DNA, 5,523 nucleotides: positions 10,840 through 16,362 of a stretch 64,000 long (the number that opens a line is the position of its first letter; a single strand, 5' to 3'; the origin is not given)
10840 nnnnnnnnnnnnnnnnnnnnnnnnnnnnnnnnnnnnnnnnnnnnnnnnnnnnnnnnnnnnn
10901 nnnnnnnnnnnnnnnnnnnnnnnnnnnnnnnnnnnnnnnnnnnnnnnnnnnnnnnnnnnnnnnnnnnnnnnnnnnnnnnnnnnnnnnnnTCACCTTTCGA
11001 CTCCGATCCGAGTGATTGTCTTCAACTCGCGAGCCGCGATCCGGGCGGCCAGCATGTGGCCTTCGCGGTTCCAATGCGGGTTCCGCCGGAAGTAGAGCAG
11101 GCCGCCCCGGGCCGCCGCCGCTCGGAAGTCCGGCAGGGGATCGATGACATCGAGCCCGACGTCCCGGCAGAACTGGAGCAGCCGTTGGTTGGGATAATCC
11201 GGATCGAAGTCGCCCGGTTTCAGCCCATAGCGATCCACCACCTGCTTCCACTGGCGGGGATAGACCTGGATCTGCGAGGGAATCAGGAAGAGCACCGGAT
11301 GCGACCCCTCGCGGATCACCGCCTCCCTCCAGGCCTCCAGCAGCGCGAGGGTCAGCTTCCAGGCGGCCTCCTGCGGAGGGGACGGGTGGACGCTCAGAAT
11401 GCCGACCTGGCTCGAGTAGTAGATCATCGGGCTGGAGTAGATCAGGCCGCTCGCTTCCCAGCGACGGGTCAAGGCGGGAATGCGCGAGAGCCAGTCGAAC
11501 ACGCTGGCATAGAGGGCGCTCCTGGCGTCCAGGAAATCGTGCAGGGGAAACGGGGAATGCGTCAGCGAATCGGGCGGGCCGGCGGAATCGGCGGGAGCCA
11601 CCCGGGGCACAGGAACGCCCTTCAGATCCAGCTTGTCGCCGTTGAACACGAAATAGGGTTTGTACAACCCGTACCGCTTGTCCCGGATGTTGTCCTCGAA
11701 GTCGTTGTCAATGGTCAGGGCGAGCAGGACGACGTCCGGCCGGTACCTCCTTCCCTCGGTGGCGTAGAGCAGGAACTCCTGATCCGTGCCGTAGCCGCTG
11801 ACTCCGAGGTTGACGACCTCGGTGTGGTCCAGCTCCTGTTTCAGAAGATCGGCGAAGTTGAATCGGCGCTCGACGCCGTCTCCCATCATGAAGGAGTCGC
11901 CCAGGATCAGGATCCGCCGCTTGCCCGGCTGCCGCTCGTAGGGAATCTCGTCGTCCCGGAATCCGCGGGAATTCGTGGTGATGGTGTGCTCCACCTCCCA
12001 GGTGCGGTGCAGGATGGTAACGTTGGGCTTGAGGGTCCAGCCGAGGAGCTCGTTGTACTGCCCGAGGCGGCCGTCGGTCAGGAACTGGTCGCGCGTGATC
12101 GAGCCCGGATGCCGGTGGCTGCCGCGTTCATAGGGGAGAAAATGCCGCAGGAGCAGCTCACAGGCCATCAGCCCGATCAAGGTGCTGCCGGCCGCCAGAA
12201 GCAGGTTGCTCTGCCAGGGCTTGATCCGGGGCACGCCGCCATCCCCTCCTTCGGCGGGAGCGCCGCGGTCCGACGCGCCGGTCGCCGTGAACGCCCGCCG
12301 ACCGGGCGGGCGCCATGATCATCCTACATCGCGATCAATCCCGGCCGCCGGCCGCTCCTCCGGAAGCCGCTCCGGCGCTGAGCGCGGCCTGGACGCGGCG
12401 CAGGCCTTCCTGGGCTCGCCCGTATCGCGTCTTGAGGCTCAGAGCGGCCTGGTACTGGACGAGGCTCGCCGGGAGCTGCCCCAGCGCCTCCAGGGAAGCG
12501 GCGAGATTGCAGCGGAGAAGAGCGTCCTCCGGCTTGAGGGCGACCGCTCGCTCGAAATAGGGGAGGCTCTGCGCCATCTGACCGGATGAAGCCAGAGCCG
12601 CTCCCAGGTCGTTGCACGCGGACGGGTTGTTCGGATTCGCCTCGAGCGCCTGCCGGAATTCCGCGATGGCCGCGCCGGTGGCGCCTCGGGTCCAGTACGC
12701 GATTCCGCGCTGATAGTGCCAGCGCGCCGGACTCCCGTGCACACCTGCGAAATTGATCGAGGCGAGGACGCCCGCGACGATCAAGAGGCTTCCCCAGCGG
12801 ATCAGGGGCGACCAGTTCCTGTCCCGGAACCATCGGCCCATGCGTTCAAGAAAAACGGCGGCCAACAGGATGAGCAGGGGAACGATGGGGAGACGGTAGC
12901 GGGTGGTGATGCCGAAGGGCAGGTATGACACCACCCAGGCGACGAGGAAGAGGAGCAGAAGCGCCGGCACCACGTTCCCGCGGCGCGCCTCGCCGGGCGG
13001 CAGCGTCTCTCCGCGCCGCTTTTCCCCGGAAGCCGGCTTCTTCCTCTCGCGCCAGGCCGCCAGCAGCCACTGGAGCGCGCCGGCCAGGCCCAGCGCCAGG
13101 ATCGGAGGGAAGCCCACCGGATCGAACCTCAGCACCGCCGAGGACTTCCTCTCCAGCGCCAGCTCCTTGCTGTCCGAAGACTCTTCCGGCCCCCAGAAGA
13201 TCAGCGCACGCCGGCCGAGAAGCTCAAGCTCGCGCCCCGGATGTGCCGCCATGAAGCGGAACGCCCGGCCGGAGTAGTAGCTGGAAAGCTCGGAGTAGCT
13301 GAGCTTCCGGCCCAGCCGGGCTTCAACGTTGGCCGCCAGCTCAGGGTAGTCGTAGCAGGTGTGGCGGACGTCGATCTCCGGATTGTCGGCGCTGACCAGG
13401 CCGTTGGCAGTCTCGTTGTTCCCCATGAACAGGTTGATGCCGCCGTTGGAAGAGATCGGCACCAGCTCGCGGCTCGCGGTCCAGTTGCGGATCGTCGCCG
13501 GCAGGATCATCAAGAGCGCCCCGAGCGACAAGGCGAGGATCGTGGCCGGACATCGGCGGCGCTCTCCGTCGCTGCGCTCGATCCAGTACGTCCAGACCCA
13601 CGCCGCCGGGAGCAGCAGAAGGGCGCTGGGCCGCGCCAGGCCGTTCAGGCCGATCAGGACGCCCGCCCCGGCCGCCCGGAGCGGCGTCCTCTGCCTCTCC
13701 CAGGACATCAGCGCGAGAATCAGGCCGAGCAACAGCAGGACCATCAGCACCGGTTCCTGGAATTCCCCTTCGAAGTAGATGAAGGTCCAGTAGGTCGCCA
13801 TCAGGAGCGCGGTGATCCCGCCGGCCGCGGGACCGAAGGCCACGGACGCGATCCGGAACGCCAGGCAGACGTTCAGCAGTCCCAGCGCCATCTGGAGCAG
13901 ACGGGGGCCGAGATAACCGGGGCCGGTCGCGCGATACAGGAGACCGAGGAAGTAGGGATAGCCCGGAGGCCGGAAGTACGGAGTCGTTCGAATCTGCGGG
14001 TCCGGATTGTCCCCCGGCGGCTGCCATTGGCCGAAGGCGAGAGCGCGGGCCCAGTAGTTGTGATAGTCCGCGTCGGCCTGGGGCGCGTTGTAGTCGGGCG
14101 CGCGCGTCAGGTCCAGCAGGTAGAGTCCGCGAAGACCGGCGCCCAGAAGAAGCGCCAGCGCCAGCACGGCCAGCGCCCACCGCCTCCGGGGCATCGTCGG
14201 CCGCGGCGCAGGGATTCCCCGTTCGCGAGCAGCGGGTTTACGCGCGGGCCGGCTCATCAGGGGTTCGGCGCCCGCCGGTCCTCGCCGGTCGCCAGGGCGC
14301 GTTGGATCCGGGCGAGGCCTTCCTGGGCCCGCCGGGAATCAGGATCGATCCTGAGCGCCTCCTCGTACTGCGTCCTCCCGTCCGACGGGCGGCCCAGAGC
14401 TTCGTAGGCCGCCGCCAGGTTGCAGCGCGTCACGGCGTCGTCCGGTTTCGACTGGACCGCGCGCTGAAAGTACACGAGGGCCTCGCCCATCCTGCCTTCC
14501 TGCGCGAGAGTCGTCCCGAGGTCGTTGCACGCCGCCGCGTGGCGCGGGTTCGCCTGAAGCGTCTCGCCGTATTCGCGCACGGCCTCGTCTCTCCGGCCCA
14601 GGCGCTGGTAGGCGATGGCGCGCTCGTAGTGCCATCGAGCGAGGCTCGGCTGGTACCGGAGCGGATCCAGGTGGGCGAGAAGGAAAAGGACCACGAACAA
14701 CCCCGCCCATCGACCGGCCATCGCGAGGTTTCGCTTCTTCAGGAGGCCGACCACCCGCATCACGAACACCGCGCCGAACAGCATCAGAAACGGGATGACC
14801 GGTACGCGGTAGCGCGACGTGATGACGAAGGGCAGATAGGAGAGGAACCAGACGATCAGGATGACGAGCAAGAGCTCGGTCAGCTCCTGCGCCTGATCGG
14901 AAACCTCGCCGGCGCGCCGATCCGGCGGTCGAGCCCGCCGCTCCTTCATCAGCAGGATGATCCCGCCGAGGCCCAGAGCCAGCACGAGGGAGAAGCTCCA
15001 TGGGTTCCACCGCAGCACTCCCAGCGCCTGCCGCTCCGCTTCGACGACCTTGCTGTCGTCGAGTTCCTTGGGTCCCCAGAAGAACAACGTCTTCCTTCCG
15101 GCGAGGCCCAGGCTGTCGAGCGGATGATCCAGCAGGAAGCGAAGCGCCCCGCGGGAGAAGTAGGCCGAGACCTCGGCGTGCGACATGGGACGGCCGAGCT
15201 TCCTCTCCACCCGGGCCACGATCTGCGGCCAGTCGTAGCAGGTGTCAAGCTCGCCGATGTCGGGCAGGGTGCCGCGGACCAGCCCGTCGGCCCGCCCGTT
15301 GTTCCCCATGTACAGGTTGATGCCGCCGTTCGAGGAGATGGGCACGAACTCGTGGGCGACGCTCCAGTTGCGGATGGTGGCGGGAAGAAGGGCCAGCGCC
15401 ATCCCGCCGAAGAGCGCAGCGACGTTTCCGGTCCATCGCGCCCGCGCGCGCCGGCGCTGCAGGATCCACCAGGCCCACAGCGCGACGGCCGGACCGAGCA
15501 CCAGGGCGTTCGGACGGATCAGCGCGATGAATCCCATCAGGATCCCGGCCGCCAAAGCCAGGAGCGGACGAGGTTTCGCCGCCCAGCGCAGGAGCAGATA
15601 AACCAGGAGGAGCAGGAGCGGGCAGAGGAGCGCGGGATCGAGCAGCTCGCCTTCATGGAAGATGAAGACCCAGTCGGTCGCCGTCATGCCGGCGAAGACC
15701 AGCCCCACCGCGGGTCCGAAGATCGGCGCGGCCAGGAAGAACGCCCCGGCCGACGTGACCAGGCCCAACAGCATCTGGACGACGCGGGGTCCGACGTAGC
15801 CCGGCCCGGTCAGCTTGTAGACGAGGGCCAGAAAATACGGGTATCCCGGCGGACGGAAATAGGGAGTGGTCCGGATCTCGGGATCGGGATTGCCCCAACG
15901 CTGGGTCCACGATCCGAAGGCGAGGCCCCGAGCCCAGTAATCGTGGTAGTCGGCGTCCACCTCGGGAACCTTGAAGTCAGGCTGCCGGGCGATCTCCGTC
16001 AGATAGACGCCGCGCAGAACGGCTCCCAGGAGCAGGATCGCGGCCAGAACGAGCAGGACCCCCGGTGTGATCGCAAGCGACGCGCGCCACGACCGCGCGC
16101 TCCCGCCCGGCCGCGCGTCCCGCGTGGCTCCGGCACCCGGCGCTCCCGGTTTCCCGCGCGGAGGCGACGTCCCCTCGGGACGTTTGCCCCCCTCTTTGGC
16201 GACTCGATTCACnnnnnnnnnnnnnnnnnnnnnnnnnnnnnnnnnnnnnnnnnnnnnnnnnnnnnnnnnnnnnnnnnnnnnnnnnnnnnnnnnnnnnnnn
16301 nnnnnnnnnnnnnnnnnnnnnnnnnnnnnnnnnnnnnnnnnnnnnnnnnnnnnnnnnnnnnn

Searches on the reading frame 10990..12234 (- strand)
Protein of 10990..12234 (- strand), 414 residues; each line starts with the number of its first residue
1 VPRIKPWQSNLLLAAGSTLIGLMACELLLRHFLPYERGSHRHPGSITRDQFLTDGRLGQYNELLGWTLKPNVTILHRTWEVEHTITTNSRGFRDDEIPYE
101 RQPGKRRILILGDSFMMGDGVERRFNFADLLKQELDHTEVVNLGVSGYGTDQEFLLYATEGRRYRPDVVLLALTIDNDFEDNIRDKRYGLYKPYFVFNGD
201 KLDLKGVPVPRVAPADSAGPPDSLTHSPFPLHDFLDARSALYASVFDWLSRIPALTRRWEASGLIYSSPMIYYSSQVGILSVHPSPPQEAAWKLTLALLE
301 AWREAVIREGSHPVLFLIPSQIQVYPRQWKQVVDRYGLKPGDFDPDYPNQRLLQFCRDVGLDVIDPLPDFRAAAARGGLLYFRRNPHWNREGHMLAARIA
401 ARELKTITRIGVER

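Call 17: search_protein_families(library=pfam, proteins=[window:10990-12234:-], max_evalue=0.001)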
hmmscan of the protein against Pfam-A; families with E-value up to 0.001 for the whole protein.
window:10990-12234:- (414 aa): 2 families
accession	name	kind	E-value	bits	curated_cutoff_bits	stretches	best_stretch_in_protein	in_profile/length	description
PF16822.11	ALGX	-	2.3e-11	44.3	26.5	1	288-406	21-132/268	SGNH hydrolase-like domain, acetyltransferase AlgX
PF13472.12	Lipase_GDSL_2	-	1.5e-09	39.1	32.9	1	110-189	1-85/178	GDSL-like Lipase/Acylhydrolase family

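Call 70: search_protein_families(library=ncbifam, proteins=[window:10990-12234:-], max_evalue=0.001)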
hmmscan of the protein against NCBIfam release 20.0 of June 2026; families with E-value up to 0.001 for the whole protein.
window:10990-12234:- (414 aa): 1 family
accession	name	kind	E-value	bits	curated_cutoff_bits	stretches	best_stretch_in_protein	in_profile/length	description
NF047475.1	GDSL_LA_2490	hypoth_equivalog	9.8e-07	28.4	325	1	58-150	36-130/431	LA_2490 family SGNH/GDSL-type esterase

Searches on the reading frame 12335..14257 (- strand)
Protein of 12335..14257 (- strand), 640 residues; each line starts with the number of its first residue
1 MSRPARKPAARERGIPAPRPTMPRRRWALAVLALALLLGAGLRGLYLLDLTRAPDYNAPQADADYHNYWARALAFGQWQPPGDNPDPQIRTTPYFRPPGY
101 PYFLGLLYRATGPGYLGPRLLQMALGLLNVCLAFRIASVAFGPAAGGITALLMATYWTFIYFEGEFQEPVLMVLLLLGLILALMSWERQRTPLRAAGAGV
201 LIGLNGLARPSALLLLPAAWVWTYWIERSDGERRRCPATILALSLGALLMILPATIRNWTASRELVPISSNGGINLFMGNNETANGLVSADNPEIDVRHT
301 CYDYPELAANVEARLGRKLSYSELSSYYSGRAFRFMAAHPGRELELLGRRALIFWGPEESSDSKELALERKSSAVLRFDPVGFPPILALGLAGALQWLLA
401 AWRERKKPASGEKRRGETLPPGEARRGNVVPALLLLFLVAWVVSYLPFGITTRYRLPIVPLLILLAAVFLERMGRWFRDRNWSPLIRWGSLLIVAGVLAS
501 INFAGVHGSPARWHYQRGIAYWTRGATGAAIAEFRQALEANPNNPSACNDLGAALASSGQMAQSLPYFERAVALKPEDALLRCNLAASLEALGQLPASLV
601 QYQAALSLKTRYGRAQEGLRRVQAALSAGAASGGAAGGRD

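Call 17: search_protein_families(library=pfam, proteins=[window:12335-14257:-], max_evalue=0.001)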
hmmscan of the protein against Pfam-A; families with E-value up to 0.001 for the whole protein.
window:12335-14257:- (640 aa): 14 families
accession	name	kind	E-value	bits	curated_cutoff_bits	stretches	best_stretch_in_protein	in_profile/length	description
PF00515.34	TPR_1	-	1.5e-13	50.4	27.8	0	511-544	1-34/34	Tetratricopeptide repeat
PF13414.12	TPR_11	-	8.5e-11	41.8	26.8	1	521-559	4-42/42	TPR repeat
PF13231.12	PMT_2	-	3.8e-10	40.6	26.1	1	96-254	2-157/160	Dolichyl-phosphate-mannose-protein mannosyltransferase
PF07719.23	TPR_2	-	6.4e-10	38.8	27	1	511-544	1-34/34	Tetratricopeptide repeat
PF13181.12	TPR_8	-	2.5e-08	33.9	25.7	0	514-544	4-34/34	Tetratricopeptide repeat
PF13431.12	TPR_17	-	2.8e-08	33.8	24.4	0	534-563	2-31/34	Tetratricopeptide repeat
PF13428.12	TPR_14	-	1.4e-07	31.9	23.5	0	514-552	4-42/44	Tetratricopeptide repeat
PF13424.12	TPR_12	-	8.4e-07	29.5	30.1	0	549-608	7-74/77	Tetratricopeptide repeat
PF14559.12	TPR_19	-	7.9e-06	26.6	25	1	524-563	4-43/68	Tetratricopeptide repeat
PF13371.12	TPR_9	-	1.4e-05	25.5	35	0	511-547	29-65/73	Tetratricopeptide repeat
PF13432.12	TPR_16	-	0.00016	22.5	32.7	0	509-545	29-65/65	Tetratricopeptide repeat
PF03704.23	BTAD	-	0.00031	21.5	22.1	0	514-573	65-124/146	Bacterial transcriptional activator domain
PF13429.12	TPR_15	-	0.00048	20.1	26.2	0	551-596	220-265/280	Tetratricopeptide repeat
PF13374.12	TPR_10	-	0.00099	19.5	27.5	0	546-574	3-31/42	Tetratricopeptide repeat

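Call 70: search_protein_families(library=ncbifam, proteins=[window:12335-14257:-], max_evalue=0.001)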
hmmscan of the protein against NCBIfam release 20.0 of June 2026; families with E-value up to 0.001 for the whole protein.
window:12335-14257:- (640 aa): 9 families
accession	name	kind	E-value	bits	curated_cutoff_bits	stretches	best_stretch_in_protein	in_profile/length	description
NF007302.0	PRK09782.1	equivalog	4.3e-10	38.2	1223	1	511-598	612-699/990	phage receptor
NF040959.1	MamA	equivalog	8e-10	38.5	200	1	513-612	73-172/204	magnetosome protein MamA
TIGR02521.1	type_IV_pilW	equivalog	2.2e-08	33.9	154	1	511-613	31-132/234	type IV pilus biogenesis/stability protein PilW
TIGR02917.1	PEP_TPR_lipo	equivalog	1.3e-07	29.9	312.2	1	530-594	822-886/899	XrtA/PEP-CTERM system TPR-repeat protein PrsT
NF008520.0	PRK11447.1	equivalog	1.2e-06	26.7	858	1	514-578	272-336/1157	cellulose synthase complex outer membrane protein BcsC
NF033762.1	social_mot_Tgl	equivalog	2.3e-06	27.1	225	1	511-605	31-126/252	social motility TPR repeat lipoprotein Tgl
NF008391.2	PRK11189.1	equivalog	5.8e-06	26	250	1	511-585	65-139/297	lipoprotein NlpI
NF047440.1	LA3751_2_3_fam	subfamily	1.4e-05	24.2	200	0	100-261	81-243/460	LA_3751/LA_3752 family putative glycosyltransferase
NF053607.1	CHU_0125_OmpA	equivalog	0.00012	20.7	620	1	514-608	22-116/639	CHU_0125 family OmpA-like outer membrane integrity protein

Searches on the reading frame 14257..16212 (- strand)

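Call 17: search_protein_families(library=pfam, proteins=[window:14257-16212:-], max_evalue=0.001)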
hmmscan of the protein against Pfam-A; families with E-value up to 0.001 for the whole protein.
window:14257-16212:- (651 aa): 15 families
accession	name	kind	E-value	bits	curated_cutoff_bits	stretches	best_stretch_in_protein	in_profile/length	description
PF07719.23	TPR_2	-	1.3e-17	62.8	27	2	525-558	1-34/34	Tetratricopeptide repeat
PF00515.34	TPR_1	-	4.5e-16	58.4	27.8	2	594-625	2-33/34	Tetratricopeptide repeat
PF13432.12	TPR_16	-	3.6e-14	53.3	32.7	1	529-593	1-65/65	Tetratricopeptide repeat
PF13428.12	TPR_14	-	1.3e-13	50.6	23.5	1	599-636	7-44/44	Tetratricopeptide repeat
PF13231.12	PMT_2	-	1.9e-12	48.2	26.1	1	120-266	2-147/160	Dolichyl-phosphate-mannose-protein mannosyltransferase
PF14559.12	TPR_19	-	1.1e-11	45.3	25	1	569-636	1-68/68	Tetratricopeptide repeat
PF13414.12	TPR_11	-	1.1e-11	44.7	26.8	1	568-607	3-42/42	TPR repeat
PF13181.12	TPR_8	-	4.9e-11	42.3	25.7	0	559-592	1-34/34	Tetratricopeptide repeat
PF13424.12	TPR_12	-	2.2e-10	41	30.1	2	562-623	7-75/77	Tetratricopeptide repeat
PF13374.12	TPR_10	-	6.7e-08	32.7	27.5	0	559-587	2-30/42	Tetratricopeptide repeat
PF13431.12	TPR_17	-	2.3e-07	31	24.4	0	581-610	1-30/34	Tetratricopeptide repeat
PF13371.12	TPR_9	-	2e-06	28.1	35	1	569-630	5-66/73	Tetratricopeptide repeat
PF24575.1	TPR_Slam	-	0.00025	21.9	35.2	0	528-577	50-99/104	Surface lipoprotein assembly modifier, N-terminal TPR repeats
PF13174.12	TPR_6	-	0.00034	21.5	26.3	0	529-556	4-31/33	Tetratricopeptide repeat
PF03704.23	BTAD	-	0.00044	21.1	22.1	1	528-587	65-124/146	Bacterial transcriptional activator domain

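Call 70: search_protein_families(library=ncbifam, proteins=[window:14257-16212:-], max_evalue=0.001)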
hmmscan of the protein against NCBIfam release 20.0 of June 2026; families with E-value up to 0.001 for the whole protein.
window:14257-16212:- (651 aa): 12 families
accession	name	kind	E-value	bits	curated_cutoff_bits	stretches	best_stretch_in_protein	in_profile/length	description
TIGR02521.1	type_IV_pilW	equivalog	1.2e-12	47.9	154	1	518-637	58-179/234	type IV pilus biogenesis/stability protein PilW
NF040959.1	MamA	equivalog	2.8e-10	40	200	1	520-631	66-177/204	magnetosome protein MamA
TIGR02917.1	PEP_TPR_lipo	equivalog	2.7e-09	35.5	312.2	1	534-637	440-543/899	XrtA/PEP-CTERM system TPR-repeat protein PrsT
NF033762.1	social_mot_Tgl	equivalog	6.3e-09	35.5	225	1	523-620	29-127/252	social motility TPR repeat lipoprotein Tgl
NF033758.1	gliding_GltE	equivalog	1.6e-07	30.7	225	1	522-629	83-190/411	adventurous gliding motility TPR repeat lipoprotein GltE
NF033920.0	C39_PA2778_fam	equivalog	1.7e-06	27.7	150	1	515-624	145-255/255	PA2778 family cysteine peptidase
NF008391.2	PRK11189.1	equivalog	2.4e-06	27.3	250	1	524-609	64-149/297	lipoprotein NlpI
NF047507.1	TPR_BatC_Lepto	exception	4.1e-06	26.4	175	0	526-563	97-134/214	TPR repeat-containing protein BatC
TIGR03939.1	PGA_TPR_OMP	equivalog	7.7e-06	24.4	366.65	1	532-638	93-199/800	poly-beta-1,6 N-acetyl-D-glucosamine export porin PgaA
NF007468.0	PRK10049.1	equivalog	0.00022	19.5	1043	1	531-631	107-206/817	poly-beta-1,6 N-acetyl-D-glucosamine export porin PgaA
NF008755.0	PRK11788.1-3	equivalog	0.00041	19.8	430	1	512-620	167-276/388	lipopolysaccharide assembly protein LapB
NF008520.0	PRK11447.1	equivalog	0.00081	17.3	858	0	531-592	275-336/1157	cellulose synthase complex outer membrane protein BcsC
